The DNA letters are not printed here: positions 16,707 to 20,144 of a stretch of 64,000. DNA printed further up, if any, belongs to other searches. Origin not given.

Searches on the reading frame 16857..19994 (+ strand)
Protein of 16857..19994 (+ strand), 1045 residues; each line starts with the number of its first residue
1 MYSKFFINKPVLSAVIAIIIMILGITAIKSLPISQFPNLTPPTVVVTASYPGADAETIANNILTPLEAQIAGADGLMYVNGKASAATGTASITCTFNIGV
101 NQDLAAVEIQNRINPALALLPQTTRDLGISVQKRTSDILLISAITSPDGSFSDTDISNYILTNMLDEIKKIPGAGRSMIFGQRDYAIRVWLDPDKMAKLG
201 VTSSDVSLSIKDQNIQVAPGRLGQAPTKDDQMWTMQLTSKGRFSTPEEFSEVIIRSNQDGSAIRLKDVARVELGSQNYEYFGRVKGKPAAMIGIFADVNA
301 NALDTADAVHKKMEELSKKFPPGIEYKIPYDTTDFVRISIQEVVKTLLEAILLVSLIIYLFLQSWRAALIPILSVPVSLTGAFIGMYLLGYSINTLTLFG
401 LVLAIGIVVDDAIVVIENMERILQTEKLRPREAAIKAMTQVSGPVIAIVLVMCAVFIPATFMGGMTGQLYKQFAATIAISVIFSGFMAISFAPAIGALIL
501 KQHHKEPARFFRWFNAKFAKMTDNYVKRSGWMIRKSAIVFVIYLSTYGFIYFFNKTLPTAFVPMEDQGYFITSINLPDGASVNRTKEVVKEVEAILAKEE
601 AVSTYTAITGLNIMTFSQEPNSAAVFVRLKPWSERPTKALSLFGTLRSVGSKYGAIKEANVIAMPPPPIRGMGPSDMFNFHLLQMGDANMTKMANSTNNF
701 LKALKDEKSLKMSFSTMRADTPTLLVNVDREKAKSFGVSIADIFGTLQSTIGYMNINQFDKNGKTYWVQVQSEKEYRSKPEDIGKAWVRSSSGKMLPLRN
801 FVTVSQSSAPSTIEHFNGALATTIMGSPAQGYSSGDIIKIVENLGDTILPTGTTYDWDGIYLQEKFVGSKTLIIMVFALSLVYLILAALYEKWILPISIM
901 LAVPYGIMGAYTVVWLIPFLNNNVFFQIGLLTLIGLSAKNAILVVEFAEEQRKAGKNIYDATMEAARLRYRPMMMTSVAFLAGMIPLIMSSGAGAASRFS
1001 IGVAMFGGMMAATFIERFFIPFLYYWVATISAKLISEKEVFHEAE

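Call 74: search_protein_families(library=pfam, proteins=[window:16857-19994:+], max_evalue=0.00001)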
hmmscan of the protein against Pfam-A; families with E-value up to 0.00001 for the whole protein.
window:16857-19994:+ (1045 aa): 2 families
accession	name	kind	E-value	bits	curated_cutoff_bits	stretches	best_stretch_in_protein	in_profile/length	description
PF00873.25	ACR_tran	-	0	1073.9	28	1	3-1027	2-1020/1021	AcrB/AcrD/AcrF family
PF03176.21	MMPL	-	7.2e-09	35.5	20.5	1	333-507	135-310/333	MMPL family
